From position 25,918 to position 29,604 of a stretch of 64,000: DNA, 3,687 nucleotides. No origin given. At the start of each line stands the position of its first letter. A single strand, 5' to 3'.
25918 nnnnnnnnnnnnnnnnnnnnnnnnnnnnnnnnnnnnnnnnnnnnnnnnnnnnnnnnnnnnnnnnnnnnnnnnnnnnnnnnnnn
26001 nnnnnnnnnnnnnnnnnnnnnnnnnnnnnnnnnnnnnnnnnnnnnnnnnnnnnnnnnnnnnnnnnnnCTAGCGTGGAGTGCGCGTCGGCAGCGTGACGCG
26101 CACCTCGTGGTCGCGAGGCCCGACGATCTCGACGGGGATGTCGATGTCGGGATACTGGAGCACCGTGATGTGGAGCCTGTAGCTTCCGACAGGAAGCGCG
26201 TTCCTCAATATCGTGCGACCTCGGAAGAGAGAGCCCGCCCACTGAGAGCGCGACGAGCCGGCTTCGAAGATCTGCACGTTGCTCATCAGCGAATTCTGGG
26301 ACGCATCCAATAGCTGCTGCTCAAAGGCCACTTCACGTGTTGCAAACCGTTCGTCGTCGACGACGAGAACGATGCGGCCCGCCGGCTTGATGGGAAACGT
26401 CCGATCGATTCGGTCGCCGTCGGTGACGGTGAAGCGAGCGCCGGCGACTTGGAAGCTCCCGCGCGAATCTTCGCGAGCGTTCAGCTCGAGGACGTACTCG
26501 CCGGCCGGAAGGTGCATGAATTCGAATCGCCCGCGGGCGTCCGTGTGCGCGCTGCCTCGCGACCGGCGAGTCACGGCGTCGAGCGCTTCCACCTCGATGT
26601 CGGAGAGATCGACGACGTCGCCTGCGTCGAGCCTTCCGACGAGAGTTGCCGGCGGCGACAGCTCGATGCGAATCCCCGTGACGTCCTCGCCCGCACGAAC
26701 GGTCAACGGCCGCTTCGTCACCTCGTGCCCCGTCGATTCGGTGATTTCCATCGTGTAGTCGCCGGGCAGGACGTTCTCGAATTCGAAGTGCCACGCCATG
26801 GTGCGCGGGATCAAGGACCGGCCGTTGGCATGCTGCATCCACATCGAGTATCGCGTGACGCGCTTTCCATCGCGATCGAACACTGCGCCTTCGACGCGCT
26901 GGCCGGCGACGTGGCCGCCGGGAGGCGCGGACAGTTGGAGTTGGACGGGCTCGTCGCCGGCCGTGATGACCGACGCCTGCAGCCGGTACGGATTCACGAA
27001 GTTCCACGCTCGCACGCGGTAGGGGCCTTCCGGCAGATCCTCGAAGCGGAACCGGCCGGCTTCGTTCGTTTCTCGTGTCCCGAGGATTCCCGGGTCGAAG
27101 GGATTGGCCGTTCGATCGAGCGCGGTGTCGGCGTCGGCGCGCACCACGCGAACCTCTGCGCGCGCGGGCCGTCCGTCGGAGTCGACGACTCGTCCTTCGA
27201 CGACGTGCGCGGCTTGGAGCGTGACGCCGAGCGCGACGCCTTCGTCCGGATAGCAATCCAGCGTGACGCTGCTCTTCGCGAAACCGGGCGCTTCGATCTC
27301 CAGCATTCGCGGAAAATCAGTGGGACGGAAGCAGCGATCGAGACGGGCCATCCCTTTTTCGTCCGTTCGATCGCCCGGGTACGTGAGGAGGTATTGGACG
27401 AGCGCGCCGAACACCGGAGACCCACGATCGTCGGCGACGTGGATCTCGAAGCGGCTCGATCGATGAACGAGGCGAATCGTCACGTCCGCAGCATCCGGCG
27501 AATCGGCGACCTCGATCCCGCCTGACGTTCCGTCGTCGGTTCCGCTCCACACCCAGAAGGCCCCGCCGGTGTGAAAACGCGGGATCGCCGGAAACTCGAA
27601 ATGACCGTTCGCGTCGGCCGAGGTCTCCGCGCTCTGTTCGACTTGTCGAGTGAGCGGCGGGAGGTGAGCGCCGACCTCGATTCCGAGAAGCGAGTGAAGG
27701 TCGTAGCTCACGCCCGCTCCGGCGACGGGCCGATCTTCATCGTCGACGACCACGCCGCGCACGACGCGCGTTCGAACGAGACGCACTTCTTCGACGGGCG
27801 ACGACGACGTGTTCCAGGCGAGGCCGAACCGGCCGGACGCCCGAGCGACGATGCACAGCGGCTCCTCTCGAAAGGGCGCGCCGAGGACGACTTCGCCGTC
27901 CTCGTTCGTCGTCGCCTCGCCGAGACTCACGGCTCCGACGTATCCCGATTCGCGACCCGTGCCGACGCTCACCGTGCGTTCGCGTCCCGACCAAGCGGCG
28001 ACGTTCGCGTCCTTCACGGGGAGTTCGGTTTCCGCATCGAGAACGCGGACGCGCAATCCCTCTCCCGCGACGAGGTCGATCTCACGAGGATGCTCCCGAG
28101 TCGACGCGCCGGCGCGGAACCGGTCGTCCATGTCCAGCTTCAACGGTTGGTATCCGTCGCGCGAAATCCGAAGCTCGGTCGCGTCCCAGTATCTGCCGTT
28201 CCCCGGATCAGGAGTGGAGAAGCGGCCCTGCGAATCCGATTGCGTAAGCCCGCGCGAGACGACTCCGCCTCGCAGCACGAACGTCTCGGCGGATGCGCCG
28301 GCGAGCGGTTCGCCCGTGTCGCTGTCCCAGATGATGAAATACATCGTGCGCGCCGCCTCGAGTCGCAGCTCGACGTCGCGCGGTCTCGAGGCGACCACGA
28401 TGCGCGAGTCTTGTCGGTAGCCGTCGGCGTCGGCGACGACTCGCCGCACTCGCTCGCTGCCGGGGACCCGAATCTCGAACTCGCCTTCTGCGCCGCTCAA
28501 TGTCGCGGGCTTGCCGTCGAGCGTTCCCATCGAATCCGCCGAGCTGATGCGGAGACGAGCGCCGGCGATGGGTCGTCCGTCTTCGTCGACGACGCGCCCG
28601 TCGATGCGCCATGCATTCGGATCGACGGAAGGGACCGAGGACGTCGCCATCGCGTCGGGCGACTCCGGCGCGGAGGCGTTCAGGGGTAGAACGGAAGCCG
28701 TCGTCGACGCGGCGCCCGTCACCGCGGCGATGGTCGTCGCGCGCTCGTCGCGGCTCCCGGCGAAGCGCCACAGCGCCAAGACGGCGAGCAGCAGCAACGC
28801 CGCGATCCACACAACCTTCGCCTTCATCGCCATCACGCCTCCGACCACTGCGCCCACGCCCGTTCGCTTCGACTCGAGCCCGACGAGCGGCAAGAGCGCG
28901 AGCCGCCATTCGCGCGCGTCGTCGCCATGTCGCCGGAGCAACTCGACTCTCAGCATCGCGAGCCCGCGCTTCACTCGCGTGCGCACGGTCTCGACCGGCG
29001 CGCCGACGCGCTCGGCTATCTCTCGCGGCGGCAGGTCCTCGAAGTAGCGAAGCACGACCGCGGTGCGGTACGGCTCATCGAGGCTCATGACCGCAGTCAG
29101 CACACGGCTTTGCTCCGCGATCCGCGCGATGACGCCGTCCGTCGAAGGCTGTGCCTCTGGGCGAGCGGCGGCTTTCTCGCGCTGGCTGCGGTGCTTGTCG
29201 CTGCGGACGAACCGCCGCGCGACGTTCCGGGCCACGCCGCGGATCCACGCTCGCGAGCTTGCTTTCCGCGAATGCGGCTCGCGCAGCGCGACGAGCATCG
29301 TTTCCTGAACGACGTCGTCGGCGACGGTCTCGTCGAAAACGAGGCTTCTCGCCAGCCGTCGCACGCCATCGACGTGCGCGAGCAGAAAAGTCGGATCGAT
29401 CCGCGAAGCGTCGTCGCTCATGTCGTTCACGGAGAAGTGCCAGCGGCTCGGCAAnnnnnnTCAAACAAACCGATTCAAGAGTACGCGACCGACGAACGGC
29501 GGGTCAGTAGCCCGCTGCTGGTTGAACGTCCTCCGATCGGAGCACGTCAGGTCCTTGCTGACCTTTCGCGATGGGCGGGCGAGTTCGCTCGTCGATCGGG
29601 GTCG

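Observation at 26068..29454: Single-polypeptide ECF sigma factor fused through a transmembrane helix to an extracytoplasmic array of carboxypeptidase-regulatory-like domains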

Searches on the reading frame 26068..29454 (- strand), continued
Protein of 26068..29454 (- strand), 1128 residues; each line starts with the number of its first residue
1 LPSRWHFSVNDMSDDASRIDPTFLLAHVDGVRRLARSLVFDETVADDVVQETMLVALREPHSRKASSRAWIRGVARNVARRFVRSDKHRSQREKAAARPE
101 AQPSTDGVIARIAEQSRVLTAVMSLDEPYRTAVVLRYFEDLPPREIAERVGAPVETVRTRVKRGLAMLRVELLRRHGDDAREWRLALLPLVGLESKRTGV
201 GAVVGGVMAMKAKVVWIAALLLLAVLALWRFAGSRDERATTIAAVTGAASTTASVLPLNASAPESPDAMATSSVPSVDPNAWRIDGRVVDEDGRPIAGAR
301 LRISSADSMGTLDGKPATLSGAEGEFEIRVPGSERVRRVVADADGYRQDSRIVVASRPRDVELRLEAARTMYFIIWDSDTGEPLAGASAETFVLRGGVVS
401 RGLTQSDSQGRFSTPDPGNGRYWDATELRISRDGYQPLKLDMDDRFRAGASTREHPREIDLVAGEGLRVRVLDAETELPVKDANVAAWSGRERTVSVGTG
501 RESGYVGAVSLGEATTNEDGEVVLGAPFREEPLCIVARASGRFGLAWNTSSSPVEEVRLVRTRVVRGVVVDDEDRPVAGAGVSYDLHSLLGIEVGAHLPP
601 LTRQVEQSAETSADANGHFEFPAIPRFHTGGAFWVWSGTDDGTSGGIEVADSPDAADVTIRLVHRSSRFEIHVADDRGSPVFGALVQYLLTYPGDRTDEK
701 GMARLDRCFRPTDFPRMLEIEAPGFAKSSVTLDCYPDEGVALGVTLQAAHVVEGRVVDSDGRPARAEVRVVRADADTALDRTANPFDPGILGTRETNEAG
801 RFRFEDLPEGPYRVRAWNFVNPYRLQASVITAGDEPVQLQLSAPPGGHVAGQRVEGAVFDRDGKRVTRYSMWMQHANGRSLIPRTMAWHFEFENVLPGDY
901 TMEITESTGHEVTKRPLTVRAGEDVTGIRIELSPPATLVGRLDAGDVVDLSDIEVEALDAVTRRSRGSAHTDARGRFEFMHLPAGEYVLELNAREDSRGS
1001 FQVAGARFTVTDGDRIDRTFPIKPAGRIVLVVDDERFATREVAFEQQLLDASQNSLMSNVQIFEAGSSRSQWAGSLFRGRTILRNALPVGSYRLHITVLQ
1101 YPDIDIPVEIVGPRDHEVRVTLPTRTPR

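Call 66: fold_search(model_id=the predicted structure, library=pdb)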
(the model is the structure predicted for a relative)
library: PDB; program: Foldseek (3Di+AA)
matches with E <= 10: 1569; with E <= 0.001: 210
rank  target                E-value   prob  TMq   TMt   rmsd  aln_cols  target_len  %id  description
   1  6fwv_B                4.0e-13  1.00  0.09  0.17  38.6       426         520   12  The Bacillus anthracis TIE protein (released 2018-08-08)
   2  6vjb                  8.4e-13  1.00  0.07  0.07  35.9      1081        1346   10  Crystal structure of a catalytically inactive CXC Chemokine-degrading protease SpyCEP from Streptococcus pyogenes (released 2020-04-15)
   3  6fwv_A                1.2e-12  1.00  0.08  0.16  37.0       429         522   12  The Bacillus anthracis TIE protein (released 2018-08-08)
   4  8q6t_I                1.4e-11  0.93  0.05  0.06  93.9      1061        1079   10  Helical reconstruction of the relaxed thick filament from FIB milled left ventricular mouse myofibrils (released 2023-11-01)
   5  7u8t_B                6.9e-11  1.00  0.08  0.11  33.9       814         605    8  Vps13 adaptor binding domain in complex with Mcp1 PxP motif peptide (released 2022-03-30)
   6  8k53_A                8.1e-11  0.89  0.05  0.07  45.2       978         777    8  Structure of the Dimeric Human CNTN2 Ig 1-6-FNIII 1-2 Domain in an Asymmetric State (released 2023-12-06)
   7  7vcr_B                9.0e-11  1.00  0.08  0.15  33.4       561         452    8  Crystal Structure of PitA fragment from pilus islet-2 of Streptococcus oralis (released 2022-06-01)
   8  5xyr                  1.2e-10  0.98  0.07  0.06  34.5      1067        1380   10  Crystal structure of a serine protease from Streptococcus species (released 2018-08-08)
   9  5xya                  1.2e-10  0.97  0.07  0.06  35.4      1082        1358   10  Crystal structure of a serine protease from Streptococcus species (released 2018-08-08)
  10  7vcn_B                7.1e-10  1.00  0.08  0.16  34.1       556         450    8  Crystal Structure of PitA fragment from pilus islet-2 of Streptococcus oralis with Tb-Xo4 (released 2022-07-13)
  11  7edd                  7.5e-10  0.99  0.08  0.07  34.4      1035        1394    8  Crystal structure of a serine protease from Streptococcus pyogenes (released 2021-05-12)
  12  7w6b                  9.3e-10  1.00  0.08  0.11  34.5       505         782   11  Crystal Structure of PitA from pilus islet-2 of Streptococcus oralis (released 2022-06-01)
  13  7vcr_A                1.5e-09  1.00  0.09  0.16  26.9       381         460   10  Crystal Structure of PitA fragment from pilus islet-2 of Streptococcus oralis (released 2022-06-01)
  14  7q61_A                3.0e-09  0.87  0.06  0.06  28.4       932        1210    8  Structure of TEV conjugated A2ML1 (A2ML1-TC) (released 2022-04-20)
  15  10ps                  3.2e-09  1.00  0.08  0.14  27.3       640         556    9  Crystal structure of SdrD A2-A3-B1-B2 domains from Staphylococcus aureus JH1 (released 2026-02-11)
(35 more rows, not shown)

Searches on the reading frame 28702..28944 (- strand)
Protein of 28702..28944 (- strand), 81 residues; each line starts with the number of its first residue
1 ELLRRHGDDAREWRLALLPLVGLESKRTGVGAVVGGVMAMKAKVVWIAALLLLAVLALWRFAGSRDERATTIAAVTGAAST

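Call 71: search_protein_families(library=pfam, proteins=[window:28702-28944:-], max_evalue=10)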
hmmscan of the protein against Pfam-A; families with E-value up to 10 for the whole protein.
window:28702-28944:- (81 aa): 0 families

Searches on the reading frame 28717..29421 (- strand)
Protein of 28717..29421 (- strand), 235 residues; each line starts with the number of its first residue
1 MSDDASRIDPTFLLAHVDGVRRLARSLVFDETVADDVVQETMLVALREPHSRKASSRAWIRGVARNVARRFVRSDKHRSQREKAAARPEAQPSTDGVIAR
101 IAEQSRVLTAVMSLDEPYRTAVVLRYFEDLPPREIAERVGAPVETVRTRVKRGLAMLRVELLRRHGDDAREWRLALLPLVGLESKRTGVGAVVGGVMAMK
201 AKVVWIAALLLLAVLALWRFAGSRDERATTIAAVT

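Call 40: find_related_loci(query=A2, collection=genome_contigs, flank=6000)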
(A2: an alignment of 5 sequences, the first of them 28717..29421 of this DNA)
Query A2 (235 aa) in genome_contigs; peptide patterns used: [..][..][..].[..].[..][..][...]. (x = any residue, [..] = any of these).
156 stretches matched a pattern; 100 encode a relative of the query (tblastn E <= 1e-3); the best 80 are kept; 80 distinct loci.
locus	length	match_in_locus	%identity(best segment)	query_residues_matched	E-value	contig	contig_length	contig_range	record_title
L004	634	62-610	52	6-188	2e-53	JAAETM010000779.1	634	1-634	MAG: bacterium isolate Vin_7 VinG_CONTIG4373130, whole genome shotgun sequence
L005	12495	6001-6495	55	8-172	5e-47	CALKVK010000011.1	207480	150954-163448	MAG TPA_asm: uncultured bacterium isolate SRR6227243_bin.30_CONCOCT_v1.1_MAG genome assembly, contig: ERZ795105.116, who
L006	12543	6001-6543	49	1-181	2e-46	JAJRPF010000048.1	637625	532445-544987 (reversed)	MAG: Planctomycetota bacterium isolate Dive100_bin1.14 k141_807283, whole genome shotgun sequence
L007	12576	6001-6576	45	13-208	1e-44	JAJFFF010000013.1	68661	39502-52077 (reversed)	MAG: Planctomycetota bacterium isolate OFTM272 OFTM272_12, whole genome shotgun sequence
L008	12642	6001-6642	45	8-226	2e-43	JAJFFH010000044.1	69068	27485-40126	MAG: Planctomycetota bacterium isolate OFTM341 OFTM341_43, whole genome shotgun sequence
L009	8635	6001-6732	42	1-235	3e-43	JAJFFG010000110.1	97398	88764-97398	MAG: Planctomycetota bacterium isolate OFTM316 OFTM316_109, whole genome shotgun sequence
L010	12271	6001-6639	49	13-225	1e-42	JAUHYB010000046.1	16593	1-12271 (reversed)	MAG: bacterium isolate 3_bin.35 NODE_4134_length_16593_cov_2.995870, whole genome shotgun sequence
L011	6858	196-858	45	13-230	2e-42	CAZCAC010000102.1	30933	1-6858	MAG TPA_asm: uncultured Planctomycetaceae bacterium isolate binchicken_co65_457 genome assembly, contig: NODE_5952_lengt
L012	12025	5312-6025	42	9-235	3e-41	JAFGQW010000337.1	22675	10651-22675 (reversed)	MAG: Planctomycetota bacterium isolate Zod_Metabat.792 k87_10158808, whole genome shotgun sequence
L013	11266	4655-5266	44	13-216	2e-40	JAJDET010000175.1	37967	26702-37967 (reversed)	MAG: Planctomycetota bacterium isolate OFTM220 OFTM220_174, whole genome shotgun sequence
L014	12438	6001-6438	58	13-158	2e-40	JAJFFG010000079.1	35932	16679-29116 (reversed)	MAG: Planctomycetota bacterium isolate OFTM316 OFTM316_78, whole genome shotgun sequence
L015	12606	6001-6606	44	13-218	5e-40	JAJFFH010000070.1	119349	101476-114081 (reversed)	MAG: Planctomycetota bacterium isolate OFTM341 OFTM341_69, whole genome shotgun sequence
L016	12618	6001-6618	44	13-221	7e-40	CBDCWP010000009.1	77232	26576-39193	MAG: Planctomycetota bacterium isolate f54e8648-cd6d-4ae6-93f0-4e864496be0d genome assembly, contig: contig_9, whole gen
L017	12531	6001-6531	51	1-177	1e-39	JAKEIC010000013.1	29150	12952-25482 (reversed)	MAG: Planctomycetales bacterium isolate PMV_8.5 PMV_8.5.k101_46769, whole genome shotgun sequence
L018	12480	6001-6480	53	13-172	3e-39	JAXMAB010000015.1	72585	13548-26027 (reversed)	MAG: Planctomycetota bacterium isolate STL-PLA1 C1.44.fa-15, whole genome shotgun sequence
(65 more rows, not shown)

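Call 56: search_protein_representatives(protein=window:28717-29421:-)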
Query: 235 residues. Proteins with E-value up to 0.001 (for the whole library): 53188; up to 1e-10: 12762; up to 1e-30: 2462. The best 150 are listed.
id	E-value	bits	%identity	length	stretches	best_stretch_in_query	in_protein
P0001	3.0e-140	481.5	100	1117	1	1-235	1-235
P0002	1.6e-62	227.5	60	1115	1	1-228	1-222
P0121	7.8e-59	215.5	51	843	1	1-222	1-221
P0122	1.2e-51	192.1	51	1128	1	2-220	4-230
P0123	1.8e-51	191.4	51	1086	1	9-220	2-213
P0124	1.6e-50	188.3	50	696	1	5-219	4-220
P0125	1.5e-49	185.2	55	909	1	8-207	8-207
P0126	2.5e-49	184.4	52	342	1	9-219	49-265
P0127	3.6e-49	183.9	53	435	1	8-219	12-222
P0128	4.0e-49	183.8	52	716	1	8-222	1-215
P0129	6.4e-49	183.1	50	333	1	8-220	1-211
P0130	1.0e-48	182.4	50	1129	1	2-220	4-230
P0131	1.7e-48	181.7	52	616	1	1-218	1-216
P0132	1.8e-48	181.7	52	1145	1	9-219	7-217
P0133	3.5e-48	180.7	50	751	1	7-221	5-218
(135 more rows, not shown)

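Call 60: search_protein_families(library=pfam, alignment_id=A5, max_evalue=0.001)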
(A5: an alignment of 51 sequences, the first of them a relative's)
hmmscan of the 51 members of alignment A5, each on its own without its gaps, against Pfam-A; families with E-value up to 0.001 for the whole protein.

A. member 1, P0121 (843 aa): 3 families
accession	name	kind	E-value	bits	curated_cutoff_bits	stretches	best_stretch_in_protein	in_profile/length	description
PF08281.18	Sigma70_r4_2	-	2.4e-12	46.7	25.7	1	105-156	3-54/54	Sigma-70, region 4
PF04545.22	Sigma70_r4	-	2.3e-11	43.5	24.1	1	113-158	5-50/50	Sigma-70, region 4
PF04542.20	Sigma70_r2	-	2.7e-09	37.1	24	1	16-77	5-71/71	Sigma-70 region 2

B. families by the number of members that match (of 51 scanned): 30 families (the first 25 are shown)
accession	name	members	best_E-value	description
PF08281.18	Sigma70_r4_2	51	5.5e-15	Sigma-70, region 4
PF04542.20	Sigma70_r2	51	5.5e-14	Sigma-70 region 2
PF04545.22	Sigma70_r4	50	6.1e-12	Sigma-70, region 4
PF13620.12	CarboxypepD_reg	47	5.6e-102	Carboxypeptidase regulatory-like domain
PF13715.12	CarbopepD_reg_2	38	2.8e-39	CarboxypepD_reg-like domain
PF00775.27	Dioxygenase_C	23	3.2e-17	Dioxygenase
PF02369.22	Big_1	20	3.9e-19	Bacterial Ig-like domain (group 1)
PF14686.12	fn3_3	15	4.3e-12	Polysaccharide lyase family 4, domain II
PF09430.16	EMC7_beta-sandw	15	7.2e-09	ER membrane protein complex subunit 7, beta-sandwich domain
PF17210.9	SdrD_B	14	3.6e-17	SdrD B-like domain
PF10670.15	DUF4198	14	1.5e-10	Domain of unknown function (DUF4198)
PF17802.7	SpaA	13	5.8e-18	Prealbumin-like fold domain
PF20598.4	DUF6795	13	9e-10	Domain of unknown function (DUF6795)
PF15976.11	CooC_C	11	5.2e-08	CS1-pili formation C-terminal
PF13384.12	HTH_23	7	1.3e-05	Homeodomain-like domain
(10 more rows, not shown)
